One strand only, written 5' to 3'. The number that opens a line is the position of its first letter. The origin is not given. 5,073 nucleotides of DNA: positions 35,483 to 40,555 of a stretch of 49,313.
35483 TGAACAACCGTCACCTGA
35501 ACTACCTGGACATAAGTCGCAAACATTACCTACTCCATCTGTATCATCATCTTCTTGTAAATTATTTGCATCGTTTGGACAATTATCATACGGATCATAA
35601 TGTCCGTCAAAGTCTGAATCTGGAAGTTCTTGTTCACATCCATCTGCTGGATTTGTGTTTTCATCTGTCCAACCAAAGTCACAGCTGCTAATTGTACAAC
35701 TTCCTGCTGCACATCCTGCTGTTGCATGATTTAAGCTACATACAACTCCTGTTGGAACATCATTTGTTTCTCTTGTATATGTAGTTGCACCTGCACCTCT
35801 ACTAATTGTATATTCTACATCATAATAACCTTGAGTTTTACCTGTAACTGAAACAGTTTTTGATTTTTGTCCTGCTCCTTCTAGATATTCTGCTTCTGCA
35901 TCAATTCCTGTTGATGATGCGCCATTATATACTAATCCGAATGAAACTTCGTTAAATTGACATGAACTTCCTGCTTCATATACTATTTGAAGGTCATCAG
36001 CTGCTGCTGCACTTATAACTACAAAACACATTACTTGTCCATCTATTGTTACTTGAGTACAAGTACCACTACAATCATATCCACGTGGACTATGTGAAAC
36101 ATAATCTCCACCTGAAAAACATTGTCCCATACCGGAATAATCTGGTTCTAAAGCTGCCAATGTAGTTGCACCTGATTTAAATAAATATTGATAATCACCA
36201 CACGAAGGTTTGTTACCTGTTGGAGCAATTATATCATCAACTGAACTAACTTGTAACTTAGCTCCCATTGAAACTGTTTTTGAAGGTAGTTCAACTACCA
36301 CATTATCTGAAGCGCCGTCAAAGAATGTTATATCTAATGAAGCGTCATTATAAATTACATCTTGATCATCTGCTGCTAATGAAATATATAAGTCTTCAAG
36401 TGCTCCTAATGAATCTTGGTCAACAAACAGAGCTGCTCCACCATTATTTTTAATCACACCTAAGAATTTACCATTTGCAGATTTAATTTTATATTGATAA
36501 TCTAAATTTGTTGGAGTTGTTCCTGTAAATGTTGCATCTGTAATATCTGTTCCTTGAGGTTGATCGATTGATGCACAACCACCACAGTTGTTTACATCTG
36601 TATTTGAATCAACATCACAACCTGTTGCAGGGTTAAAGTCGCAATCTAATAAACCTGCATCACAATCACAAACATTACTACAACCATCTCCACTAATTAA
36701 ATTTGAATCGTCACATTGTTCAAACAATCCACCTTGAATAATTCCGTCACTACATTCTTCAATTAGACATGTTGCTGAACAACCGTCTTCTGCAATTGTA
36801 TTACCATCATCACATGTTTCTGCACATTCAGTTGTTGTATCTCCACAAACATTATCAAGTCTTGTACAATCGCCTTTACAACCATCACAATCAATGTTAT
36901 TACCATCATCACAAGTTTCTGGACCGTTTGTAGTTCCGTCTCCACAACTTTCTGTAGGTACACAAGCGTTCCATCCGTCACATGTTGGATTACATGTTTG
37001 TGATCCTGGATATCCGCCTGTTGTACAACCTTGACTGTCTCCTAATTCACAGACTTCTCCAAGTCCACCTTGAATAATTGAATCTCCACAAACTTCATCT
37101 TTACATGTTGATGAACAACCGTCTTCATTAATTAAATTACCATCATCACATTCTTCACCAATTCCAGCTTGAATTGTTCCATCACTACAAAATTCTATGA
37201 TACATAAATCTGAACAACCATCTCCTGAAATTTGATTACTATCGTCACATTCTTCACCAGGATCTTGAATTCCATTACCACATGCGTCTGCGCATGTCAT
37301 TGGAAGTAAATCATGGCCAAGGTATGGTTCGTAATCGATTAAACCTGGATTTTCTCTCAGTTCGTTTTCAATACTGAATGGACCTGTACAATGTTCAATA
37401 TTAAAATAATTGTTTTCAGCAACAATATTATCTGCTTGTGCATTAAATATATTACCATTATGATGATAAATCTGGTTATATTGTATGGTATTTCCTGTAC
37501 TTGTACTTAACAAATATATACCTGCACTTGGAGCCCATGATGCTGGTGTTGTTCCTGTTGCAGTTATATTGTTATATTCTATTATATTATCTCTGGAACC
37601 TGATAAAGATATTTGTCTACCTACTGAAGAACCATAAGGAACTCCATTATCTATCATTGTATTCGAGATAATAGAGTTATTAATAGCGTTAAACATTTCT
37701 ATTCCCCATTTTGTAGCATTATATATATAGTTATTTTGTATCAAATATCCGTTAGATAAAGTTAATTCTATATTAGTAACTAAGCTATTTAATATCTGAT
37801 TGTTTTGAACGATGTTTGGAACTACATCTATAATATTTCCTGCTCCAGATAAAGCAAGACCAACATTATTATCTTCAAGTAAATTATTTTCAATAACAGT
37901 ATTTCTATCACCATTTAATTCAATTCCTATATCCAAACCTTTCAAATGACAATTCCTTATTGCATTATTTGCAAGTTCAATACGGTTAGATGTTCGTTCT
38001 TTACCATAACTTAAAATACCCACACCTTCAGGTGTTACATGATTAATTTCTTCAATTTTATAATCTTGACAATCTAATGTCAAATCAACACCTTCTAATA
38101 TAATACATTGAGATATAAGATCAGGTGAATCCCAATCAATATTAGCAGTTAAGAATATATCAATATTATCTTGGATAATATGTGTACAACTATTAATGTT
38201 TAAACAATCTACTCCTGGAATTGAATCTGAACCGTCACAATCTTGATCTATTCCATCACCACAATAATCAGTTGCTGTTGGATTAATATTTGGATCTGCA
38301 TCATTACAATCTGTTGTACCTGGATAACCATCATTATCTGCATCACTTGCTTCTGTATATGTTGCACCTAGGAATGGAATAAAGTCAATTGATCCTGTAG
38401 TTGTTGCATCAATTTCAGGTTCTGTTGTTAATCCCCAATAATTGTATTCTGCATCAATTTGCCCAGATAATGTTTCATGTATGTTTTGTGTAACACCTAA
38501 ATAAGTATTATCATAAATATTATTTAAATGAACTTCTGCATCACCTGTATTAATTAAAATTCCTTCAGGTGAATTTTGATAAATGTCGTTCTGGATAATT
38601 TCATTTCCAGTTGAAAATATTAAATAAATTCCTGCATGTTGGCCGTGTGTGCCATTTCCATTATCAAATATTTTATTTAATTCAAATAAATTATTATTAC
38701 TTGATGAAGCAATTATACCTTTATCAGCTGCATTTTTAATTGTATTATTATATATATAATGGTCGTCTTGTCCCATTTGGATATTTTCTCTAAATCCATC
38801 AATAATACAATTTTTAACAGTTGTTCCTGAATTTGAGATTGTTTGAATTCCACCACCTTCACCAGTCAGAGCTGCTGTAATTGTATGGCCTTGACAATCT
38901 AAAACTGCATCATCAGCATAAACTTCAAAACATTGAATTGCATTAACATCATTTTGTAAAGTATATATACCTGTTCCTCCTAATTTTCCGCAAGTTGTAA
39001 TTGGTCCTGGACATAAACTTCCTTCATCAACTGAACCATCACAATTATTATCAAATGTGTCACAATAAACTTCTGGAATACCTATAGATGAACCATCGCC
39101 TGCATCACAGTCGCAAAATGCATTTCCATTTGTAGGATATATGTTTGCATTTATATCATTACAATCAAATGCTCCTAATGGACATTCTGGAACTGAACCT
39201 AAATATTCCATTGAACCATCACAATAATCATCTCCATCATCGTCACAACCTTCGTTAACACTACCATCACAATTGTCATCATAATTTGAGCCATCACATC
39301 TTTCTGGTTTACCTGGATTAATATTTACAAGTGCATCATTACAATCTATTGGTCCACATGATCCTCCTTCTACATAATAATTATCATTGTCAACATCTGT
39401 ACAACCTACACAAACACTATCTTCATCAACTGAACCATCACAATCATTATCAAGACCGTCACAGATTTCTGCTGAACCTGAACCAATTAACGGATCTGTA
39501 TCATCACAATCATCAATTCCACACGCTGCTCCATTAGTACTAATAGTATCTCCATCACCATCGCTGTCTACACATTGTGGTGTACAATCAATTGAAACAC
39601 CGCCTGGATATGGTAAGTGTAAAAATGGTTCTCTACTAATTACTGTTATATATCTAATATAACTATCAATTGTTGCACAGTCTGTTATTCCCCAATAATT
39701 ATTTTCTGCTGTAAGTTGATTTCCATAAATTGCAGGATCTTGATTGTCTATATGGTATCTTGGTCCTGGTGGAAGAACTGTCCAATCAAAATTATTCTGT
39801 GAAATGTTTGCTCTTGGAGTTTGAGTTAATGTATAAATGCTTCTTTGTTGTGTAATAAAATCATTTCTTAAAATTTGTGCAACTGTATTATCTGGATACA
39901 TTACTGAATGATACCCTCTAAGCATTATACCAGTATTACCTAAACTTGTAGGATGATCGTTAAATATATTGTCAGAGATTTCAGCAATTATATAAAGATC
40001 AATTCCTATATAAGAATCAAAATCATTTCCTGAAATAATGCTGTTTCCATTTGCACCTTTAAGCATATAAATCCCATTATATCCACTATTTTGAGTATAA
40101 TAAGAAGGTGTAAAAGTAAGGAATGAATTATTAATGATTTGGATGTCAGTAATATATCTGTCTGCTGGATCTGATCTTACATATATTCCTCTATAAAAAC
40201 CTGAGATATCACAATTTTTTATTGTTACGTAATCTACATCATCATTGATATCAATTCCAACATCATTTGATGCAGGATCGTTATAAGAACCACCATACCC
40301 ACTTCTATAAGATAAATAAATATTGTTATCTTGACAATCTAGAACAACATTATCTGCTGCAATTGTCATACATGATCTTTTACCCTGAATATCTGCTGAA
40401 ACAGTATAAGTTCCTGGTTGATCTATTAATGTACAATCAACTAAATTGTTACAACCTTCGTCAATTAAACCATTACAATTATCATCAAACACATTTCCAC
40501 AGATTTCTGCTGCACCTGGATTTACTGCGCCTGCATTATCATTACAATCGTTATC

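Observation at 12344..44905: Single 32.6-kb ORF encoding a 10,853-aa secreted mosaic protein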

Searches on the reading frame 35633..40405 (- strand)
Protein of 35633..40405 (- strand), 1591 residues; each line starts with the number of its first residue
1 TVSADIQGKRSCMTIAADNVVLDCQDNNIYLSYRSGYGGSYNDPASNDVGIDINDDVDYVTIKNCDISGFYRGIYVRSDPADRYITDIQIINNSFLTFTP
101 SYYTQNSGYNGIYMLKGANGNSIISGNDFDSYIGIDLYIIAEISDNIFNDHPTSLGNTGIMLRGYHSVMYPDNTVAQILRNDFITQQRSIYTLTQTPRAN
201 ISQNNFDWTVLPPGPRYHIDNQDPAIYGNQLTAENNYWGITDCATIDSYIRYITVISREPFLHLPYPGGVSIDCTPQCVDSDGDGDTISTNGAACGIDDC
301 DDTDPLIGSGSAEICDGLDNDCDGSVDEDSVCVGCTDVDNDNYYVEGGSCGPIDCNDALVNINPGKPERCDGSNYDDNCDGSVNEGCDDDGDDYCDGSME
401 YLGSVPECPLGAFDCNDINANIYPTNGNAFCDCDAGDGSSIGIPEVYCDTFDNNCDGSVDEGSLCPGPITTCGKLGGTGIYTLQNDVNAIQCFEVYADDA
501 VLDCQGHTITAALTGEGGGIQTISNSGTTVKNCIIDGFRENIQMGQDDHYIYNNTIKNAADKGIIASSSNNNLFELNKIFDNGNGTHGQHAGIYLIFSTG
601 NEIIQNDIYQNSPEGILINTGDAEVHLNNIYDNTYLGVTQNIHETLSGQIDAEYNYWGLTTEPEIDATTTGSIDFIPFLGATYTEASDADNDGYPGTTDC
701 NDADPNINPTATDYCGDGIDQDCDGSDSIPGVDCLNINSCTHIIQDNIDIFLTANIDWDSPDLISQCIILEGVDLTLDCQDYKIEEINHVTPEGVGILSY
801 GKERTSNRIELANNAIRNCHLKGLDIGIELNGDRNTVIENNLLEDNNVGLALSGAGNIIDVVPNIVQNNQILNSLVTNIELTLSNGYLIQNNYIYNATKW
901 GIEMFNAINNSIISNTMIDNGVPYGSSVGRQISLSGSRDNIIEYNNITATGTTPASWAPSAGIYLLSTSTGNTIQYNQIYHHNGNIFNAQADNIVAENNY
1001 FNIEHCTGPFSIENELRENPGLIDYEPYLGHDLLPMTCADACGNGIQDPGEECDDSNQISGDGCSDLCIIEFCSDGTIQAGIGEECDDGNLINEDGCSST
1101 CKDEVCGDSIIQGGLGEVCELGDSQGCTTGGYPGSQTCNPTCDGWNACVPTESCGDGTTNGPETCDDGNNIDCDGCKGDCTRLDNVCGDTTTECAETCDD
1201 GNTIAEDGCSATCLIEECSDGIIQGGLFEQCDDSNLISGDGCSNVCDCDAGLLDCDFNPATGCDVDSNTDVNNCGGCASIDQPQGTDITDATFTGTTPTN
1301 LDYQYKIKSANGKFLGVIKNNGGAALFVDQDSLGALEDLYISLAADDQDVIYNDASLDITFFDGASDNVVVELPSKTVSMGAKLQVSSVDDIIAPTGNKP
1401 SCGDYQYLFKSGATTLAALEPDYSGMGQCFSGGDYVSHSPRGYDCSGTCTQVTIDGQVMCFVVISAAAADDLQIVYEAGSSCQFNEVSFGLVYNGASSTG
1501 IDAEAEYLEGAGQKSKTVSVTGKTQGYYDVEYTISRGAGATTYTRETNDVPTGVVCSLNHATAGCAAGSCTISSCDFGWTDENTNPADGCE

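Call 109: search_protein_families(library=ncbifam, proteins=[window:35633-40405:-], max_evalue=0.01)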
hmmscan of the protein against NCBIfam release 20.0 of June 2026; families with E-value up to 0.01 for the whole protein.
window:35633-40405:- (1591 aa): 1 family
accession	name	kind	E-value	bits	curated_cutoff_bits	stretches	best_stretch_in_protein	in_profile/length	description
TIGR02232.1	myxo_disulf_rpt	repeat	5.2e-28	96.6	20.8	5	1040-1071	2-33/38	cysteine-rich acidic repeat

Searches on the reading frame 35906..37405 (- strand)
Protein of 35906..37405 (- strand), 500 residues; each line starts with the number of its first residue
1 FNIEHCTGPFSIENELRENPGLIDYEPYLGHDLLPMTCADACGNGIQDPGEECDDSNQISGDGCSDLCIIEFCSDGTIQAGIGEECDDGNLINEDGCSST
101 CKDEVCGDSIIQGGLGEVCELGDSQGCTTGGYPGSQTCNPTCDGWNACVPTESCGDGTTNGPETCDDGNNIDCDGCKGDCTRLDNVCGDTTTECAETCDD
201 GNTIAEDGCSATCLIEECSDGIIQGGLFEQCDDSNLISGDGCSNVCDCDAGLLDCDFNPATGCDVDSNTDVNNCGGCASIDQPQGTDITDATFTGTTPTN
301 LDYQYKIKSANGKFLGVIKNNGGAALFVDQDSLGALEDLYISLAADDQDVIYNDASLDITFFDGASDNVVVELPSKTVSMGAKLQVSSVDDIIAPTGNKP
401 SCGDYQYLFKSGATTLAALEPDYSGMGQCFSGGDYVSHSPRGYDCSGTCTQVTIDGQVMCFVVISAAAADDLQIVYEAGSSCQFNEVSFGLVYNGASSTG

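Call 46: search_protein_families(library=pfam, proteins=[window:35906-37405:-], max_evalue=0.01)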
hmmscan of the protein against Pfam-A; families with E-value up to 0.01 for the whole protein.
window:35906-37405:- (500 aa): 1 family
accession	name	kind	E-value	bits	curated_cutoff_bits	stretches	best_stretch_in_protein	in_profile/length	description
PF13948.11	DUF4215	-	1.5e-23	83.2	27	4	212-246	16-46/47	Domain of unknown function (DUF4215)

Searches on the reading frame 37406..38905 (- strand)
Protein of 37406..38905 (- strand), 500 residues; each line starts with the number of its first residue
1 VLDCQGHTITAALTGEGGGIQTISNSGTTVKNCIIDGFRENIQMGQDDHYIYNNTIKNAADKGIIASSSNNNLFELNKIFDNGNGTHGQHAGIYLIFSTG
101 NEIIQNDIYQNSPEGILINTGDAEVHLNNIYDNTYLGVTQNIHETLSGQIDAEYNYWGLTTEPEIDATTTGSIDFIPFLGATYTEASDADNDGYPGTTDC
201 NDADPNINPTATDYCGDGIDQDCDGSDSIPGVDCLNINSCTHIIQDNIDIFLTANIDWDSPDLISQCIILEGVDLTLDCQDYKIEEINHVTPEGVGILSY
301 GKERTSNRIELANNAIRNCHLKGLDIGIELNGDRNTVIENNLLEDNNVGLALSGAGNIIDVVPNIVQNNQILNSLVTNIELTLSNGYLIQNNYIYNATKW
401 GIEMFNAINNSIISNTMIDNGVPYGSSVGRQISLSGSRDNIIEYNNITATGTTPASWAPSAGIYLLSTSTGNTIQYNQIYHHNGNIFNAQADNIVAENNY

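Call 46: search_protein_families(library=pfam, proteins=[window:37406-38905:-], max_evalue=0.01)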
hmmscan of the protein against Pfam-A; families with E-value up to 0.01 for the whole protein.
window:37406-38905:- (500 aa): 3 families
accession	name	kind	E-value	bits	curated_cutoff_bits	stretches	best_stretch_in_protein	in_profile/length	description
PF13229.12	Beta_helix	-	8.1e-24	84.5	25.9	3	327-499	2-156/158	Right handed beta helix region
PF05048.19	NosD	-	7e-19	68.5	23.6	2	4-157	46-186/212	Periplasmic copper-binding protein (NosD)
PF11617.13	Cu-binding_MopE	-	3.3e-09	37.3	27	1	199-227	1-28/30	Putative metal-binding motif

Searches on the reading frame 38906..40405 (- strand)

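Call 46: search_protein_families(library=pfam, proteins=[window:38906-40405:-], max_evalue=0.01)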
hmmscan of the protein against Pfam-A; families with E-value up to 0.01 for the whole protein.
window:38906-40405:- (500 aa): 1 family
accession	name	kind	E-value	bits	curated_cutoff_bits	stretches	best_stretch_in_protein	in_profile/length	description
PF11617.13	Cu-binding_MopE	-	1.3e-15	57.7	27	2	299-328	1-30/30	Putative metal-binding motif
